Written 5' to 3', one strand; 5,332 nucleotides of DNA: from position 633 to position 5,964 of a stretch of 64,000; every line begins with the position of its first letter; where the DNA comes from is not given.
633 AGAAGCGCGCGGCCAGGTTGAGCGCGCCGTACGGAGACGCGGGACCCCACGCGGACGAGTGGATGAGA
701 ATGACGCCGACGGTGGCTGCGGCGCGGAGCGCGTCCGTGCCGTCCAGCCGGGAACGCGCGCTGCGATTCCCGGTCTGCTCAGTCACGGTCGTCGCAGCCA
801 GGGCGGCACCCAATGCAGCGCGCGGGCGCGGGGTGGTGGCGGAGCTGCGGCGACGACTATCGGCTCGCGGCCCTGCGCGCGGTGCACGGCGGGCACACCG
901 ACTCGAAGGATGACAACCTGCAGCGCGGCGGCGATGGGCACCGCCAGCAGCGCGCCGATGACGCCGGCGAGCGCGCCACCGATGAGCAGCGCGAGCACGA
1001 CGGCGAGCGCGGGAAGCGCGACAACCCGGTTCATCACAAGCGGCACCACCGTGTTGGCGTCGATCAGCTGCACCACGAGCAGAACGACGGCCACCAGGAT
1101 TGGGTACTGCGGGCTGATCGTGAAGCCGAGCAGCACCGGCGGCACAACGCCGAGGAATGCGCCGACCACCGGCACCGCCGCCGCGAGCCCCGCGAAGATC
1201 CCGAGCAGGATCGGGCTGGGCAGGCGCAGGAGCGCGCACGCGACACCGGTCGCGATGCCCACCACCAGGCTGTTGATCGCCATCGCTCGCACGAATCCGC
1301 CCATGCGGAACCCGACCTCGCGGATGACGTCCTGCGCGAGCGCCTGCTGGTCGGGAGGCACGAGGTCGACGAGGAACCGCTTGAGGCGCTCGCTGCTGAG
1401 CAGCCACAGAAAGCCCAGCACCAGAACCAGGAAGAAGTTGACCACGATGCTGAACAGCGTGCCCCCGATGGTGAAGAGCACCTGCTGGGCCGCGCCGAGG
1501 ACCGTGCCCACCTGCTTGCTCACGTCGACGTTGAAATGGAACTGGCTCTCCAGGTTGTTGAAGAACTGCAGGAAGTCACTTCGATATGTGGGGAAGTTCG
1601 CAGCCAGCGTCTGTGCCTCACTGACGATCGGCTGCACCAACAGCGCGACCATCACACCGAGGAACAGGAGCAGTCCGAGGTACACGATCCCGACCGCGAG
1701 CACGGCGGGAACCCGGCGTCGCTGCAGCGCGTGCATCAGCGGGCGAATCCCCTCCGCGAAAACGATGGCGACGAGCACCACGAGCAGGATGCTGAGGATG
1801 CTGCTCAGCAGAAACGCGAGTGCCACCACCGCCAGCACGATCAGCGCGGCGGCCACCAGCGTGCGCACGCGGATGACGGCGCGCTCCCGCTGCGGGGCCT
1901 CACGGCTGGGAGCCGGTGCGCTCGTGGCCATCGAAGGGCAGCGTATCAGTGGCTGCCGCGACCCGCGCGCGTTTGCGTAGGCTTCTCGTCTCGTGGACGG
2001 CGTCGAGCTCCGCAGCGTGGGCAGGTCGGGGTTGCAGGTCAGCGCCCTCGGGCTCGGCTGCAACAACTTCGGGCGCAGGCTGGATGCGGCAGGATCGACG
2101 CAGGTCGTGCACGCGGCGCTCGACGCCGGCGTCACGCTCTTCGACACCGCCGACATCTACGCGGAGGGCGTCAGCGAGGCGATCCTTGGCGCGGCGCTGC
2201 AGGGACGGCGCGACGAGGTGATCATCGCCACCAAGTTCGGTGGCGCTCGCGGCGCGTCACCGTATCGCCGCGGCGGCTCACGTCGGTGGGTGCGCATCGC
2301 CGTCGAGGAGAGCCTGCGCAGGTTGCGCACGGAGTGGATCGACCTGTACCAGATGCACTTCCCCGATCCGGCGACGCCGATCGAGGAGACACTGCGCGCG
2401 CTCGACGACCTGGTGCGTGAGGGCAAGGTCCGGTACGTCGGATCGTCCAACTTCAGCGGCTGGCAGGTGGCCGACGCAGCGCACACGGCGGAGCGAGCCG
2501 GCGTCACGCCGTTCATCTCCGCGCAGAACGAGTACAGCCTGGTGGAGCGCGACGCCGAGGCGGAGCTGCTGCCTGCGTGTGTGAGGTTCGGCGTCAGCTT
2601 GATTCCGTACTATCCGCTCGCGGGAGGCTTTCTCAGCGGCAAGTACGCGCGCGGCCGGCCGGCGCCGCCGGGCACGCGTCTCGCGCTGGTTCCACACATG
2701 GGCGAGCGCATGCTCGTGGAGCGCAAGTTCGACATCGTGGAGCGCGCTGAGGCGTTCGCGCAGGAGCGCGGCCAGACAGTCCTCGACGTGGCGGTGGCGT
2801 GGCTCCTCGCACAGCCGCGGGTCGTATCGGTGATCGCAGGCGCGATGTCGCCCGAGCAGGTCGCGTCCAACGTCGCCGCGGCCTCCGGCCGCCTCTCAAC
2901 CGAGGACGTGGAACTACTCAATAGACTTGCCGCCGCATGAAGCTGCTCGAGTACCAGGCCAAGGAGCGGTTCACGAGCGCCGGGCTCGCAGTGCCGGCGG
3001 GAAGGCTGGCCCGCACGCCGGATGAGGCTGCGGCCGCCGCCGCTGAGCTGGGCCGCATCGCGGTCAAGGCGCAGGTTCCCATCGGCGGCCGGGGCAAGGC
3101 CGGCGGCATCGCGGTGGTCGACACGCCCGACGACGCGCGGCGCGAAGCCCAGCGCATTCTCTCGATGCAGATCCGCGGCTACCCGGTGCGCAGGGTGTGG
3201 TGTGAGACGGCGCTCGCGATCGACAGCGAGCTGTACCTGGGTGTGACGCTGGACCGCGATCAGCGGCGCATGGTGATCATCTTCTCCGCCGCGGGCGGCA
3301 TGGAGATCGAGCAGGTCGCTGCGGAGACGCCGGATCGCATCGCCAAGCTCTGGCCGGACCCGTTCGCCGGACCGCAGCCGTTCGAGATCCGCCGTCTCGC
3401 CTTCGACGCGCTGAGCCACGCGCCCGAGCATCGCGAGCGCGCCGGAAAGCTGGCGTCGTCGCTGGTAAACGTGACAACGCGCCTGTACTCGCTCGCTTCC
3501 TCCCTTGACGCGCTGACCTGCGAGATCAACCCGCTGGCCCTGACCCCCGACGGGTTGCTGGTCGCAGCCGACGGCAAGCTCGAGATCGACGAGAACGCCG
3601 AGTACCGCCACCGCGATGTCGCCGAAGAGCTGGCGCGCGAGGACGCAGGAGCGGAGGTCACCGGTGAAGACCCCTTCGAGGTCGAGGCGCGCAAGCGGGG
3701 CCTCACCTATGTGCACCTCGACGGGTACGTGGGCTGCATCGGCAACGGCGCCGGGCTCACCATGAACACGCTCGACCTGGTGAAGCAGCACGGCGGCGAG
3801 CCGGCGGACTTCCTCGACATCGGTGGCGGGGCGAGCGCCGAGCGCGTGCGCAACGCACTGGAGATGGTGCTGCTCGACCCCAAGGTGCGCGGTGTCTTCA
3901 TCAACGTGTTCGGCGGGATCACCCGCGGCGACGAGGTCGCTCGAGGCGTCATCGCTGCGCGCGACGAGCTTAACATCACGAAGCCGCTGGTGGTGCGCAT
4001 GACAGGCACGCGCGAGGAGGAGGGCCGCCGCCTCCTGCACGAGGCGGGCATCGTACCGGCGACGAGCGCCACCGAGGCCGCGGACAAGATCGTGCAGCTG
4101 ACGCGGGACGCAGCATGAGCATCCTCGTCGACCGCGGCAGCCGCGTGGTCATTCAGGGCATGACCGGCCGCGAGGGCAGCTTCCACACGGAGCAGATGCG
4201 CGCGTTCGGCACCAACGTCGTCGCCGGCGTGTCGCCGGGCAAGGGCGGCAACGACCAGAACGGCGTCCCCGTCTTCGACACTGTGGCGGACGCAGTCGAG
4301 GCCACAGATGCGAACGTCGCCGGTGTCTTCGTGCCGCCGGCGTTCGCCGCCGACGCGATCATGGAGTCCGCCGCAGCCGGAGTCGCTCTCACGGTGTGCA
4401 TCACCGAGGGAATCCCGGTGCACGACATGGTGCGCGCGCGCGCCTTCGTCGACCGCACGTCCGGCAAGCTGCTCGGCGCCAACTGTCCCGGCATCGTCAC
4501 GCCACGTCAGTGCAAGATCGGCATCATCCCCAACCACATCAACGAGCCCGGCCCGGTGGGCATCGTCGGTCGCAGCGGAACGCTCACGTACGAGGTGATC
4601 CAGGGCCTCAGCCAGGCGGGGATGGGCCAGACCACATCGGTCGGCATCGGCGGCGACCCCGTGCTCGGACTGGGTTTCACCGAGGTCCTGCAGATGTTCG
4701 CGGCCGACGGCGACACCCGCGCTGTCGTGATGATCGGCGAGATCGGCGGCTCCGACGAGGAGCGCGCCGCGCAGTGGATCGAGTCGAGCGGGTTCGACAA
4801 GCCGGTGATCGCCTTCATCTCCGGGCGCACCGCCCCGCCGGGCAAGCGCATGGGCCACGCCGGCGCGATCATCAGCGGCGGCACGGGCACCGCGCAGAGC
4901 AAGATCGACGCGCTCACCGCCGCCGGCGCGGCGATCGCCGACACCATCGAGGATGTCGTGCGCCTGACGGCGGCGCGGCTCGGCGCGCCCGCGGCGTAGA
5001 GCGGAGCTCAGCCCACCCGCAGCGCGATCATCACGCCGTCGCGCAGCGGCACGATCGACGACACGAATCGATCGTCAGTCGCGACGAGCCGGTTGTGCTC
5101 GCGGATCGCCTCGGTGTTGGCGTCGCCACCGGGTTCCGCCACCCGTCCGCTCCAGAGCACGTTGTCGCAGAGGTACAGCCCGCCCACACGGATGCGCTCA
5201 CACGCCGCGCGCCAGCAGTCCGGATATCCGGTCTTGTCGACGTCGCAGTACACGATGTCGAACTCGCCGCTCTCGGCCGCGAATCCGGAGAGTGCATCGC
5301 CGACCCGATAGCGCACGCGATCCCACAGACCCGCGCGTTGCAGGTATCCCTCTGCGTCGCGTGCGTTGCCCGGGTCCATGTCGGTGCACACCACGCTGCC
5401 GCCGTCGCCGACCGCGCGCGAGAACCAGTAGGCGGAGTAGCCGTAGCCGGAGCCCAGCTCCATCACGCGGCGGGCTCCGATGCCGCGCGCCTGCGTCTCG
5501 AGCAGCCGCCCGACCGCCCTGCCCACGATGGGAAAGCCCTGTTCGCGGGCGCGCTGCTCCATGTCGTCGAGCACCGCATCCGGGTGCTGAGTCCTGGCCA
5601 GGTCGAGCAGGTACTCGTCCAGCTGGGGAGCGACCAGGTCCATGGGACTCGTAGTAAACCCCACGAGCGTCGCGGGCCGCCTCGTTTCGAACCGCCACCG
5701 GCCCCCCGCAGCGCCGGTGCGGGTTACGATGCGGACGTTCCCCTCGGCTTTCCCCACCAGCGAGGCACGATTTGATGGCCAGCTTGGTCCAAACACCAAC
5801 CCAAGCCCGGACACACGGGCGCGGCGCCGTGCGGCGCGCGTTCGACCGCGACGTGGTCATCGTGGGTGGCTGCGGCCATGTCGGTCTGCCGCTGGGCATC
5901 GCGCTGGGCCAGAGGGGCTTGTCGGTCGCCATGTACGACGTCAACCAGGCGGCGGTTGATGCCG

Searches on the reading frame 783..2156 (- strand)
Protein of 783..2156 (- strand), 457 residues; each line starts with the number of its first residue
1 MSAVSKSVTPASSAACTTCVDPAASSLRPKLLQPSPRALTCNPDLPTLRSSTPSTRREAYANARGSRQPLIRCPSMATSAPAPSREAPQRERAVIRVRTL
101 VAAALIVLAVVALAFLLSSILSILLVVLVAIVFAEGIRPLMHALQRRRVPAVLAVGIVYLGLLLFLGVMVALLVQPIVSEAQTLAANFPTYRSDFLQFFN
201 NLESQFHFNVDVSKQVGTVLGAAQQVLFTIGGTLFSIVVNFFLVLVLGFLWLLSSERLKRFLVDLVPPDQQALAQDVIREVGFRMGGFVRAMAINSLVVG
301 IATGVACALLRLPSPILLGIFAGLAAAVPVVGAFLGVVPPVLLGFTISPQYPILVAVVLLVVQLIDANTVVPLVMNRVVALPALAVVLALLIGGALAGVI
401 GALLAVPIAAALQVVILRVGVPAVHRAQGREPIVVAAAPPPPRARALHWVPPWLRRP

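Call 79: search_protein_families(library=pfam, proteins=[window:783-2156:-], max_evalue=0.00001)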
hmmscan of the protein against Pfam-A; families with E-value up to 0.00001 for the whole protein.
window:783-2156:- (457 aa): 1 family
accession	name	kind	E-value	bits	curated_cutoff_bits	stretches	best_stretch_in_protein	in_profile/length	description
PF01594.21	AI-2E_transport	-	7.5e-52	177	34.3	1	105-416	2-323/327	AI-2E family transporter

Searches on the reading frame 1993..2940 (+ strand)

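Call 79: search_protein_families(library=pfam, proteins=[window:1993-2940:+], max_evalue=0.00001)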
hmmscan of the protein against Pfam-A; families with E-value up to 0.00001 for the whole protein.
window:1993-2940:+ (315 aa): 1 family
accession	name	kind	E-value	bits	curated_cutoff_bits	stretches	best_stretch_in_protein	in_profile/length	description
PF00248.27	Aldo_ket_red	-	5.9e-78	262.3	24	1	19-312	2-289/291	Aldo/keto reductase family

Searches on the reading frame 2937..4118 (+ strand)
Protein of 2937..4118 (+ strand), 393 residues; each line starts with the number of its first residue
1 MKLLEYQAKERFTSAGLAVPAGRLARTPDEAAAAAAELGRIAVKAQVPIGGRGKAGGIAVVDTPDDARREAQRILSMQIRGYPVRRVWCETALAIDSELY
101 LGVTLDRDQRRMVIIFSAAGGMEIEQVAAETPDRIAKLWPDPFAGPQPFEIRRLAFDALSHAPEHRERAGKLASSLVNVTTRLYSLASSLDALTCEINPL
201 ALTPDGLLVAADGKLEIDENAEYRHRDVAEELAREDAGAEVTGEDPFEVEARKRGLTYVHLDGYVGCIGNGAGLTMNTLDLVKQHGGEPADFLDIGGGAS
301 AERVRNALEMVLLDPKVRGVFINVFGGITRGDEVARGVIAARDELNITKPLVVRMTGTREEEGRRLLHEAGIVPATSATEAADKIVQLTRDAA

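Call 79: search_protein_families(library=pfam, proteins=[window:2937-4118:+], max_evalue=0.00001)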
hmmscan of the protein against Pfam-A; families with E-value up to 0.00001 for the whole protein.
window:2937-4118:+ (393 aa): 3 families
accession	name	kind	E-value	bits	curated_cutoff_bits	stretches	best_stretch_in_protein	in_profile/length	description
PF08442.15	ATP-grasp_2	-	1e-50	172.6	29.5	1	2-201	1-201/202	ATP-grasp domain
PF00549.24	Ligase_CoA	-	4.1e-23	82.3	24.5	1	270-382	3-122/128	CoA-ligase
PF13549.11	ATP-grasp_5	-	9.2e-09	35.4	27.6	1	3-216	10-220/221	ATP-grasp domain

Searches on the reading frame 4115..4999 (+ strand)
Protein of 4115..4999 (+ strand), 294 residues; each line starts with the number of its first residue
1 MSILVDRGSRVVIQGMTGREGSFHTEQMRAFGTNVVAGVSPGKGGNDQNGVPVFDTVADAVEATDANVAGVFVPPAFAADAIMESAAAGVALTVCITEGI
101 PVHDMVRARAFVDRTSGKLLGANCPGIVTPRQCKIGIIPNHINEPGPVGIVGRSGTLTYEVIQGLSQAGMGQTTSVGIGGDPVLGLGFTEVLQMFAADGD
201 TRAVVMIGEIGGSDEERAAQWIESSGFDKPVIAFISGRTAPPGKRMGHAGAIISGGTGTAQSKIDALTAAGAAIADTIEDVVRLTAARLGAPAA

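Call 79: search_protein_families(library=pfam, proteins=[window:4115-4999:+], max_evalue=0.00001)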
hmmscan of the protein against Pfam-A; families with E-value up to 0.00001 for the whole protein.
window:4115-4999:+ (294 aa): 3 families
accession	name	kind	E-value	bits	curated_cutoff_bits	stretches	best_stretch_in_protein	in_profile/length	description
PF02629.25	CoA_binding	-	1.6e-25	90.1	22.3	1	9-99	4-97/97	CoA binding domain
PF00549.24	Ligase_CoA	-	1.2e-21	77.7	24.5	1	153-272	3-127/128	CoA-ligase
PF13607.11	Succ_CoA_lig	-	1.2e-11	45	27.4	1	145-286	1-136/138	Succinyl-CoA ligase like flavodoxin domain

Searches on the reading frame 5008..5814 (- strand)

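Call 79: search_protein_families(library=pfam, proteins=[window:5008-5814:-], max_evalue=0.00001)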
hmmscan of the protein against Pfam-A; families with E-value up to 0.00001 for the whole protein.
window:5008-5814:- (268 aa): 5 families
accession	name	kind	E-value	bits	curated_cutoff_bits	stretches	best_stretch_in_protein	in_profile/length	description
PF01596.23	Methyltransf_3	-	1.1e-30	106.9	22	1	97-266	28-203/204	O-methyltransferase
PF13578.12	Methyltransf_24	-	1.1e-10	42.7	26.3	1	119-219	2-105/105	Methyltransferase domain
PF13649.12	Methyltransf_25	-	7.4e-09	36.6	27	1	117-192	1-73/97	Methyltransferase domain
PF01135.25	PCMT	-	2e-06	28.2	20.3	1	115-198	75-156/210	Protein-L-isoaspartate(D-aspartate) O-methyltransferase (PCMT)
PF08241.18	Methyltransf_11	-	4e-06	27.8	21.2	0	119-190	2-66/95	Methyltransferase domain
